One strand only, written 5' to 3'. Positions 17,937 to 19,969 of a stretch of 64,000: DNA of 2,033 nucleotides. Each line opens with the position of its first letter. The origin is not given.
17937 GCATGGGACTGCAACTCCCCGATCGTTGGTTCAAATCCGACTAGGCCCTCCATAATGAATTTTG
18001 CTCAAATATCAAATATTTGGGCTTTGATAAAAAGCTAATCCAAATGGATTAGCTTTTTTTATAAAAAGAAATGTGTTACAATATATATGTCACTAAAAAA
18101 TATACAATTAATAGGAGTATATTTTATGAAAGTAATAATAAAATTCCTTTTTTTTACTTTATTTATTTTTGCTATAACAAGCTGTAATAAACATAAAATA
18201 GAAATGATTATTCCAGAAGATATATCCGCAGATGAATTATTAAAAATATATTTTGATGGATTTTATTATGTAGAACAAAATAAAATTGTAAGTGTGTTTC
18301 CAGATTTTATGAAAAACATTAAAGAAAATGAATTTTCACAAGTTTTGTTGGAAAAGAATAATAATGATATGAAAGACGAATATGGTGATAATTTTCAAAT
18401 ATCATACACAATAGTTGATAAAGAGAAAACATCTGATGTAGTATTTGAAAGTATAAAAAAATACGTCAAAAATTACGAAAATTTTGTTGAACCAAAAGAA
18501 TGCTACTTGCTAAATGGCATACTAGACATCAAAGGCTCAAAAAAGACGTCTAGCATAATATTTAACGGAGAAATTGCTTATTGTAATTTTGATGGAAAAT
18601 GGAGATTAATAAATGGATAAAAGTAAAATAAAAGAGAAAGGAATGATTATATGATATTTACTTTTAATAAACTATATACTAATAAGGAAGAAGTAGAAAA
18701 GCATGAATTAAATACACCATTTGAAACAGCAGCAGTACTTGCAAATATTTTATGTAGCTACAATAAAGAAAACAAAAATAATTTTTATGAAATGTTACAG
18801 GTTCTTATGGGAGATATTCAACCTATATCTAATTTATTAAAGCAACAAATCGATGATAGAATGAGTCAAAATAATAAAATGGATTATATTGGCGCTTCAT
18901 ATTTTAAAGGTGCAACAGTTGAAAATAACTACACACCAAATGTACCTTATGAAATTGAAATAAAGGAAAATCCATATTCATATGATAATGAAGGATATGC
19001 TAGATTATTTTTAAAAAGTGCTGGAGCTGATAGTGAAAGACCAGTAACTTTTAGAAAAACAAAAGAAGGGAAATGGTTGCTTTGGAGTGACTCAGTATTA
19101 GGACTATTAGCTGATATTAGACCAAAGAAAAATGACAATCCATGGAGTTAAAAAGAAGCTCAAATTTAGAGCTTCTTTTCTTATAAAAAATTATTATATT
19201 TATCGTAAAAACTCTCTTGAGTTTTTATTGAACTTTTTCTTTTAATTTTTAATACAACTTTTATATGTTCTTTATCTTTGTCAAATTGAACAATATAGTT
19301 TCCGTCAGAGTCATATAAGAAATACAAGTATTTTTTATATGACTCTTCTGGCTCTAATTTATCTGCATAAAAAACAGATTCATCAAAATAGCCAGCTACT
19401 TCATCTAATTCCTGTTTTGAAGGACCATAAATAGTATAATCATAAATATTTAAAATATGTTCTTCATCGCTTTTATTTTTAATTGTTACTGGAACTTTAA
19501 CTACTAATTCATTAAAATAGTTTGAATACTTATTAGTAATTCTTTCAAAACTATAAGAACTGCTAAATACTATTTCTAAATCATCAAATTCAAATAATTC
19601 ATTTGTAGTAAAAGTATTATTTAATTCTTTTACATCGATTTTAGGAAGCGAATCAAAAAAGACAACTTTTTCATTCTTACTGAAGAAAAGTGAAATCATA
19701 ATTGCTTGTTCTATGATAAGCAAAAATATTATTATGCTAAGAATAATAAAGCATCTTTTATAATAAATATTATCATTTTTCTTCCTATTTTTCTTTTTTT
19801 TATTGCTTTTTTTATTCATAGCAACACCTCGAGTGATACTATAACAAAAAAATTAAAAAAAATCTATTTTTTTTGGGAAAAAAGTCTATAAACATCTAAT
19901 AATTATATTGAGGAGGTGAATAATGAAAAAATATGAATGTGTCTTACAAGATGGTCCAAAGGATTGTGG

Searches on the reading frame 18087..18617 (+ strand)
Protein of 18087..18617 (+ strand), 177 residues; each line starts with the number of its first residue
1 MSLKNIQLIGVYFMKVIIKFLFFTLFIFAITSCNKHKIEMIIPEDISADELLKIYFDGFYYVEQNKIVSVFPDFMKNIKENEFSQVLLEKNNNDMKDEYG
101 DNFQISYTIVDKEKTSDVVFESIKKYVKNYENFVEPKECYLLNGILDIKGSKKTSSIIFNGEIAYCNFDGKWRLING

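Call 9: search_protein_families(library=pfam, proteins=[window:18087-18617:+], max_evalue=1)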
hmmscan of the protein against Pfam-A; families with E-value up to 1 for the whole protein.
window:18087-18617:+ (177 aa): 1 family
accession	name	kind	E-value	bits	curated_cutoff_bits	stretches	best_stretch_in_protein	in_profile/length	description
PF23722.1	Beta-sand_DEX1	-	0.014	16.4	27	1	86-116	2-32/99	DEX1 beta-sandwich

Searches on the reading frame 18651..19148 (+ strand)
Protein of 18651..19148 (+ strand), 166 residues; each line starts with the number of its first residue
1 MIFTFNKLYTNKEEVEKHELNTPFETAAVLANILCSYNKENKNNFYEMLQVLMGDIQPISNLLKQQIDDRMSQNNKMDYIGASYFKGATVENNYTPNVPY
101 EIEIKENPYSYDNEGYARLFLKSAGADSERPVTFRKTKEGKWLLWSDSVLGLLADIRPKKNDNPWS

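Call 9: search_protein_families(library=pfam, proteins=[window:18651-19148:+], max_evalue=1)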
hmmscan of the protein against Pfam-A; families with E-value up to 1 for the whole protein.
window:18651-19148:+ (166 aa): 1 family
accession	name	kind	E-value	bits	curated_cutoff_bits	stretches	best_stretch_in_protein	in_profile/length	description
PF22043.2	DUF6935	-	3.9e-42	144.4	27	1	14-159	12-157/158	Domain of unknown function (DUF6935)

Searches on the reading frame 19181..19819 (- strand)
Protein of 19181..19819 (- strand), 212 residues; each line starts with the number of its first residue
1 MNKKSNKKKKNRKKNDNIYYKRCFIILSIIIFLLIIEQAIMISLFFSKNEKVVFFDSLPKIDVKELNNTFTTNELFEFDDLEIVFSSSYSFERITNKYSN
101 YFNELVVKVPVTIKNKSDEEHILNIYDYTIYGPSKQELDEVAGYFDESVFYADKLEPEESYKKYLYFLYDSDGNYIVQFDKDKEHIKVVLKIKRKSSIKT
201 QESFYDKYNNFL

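Call 9: search_protein_families(library=pfam, proteins=[window:19181-19819:-], max_evalue=1)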
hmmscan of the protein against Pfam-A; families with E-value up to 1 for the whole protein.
window:19181-19819:- (212 aa): 2 families
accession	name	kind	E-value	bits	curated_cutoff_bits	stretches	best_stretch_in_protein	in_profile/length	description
PF11611.13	DUF4352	-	0.00031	21.4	25.9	1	72-175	3-108/122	Domain of unknown function (DUF4352)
PF10538.15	ITAM_Cys-rich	-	0.028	14.8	27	1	7-38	3-33/36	Hantavirus ITAM motif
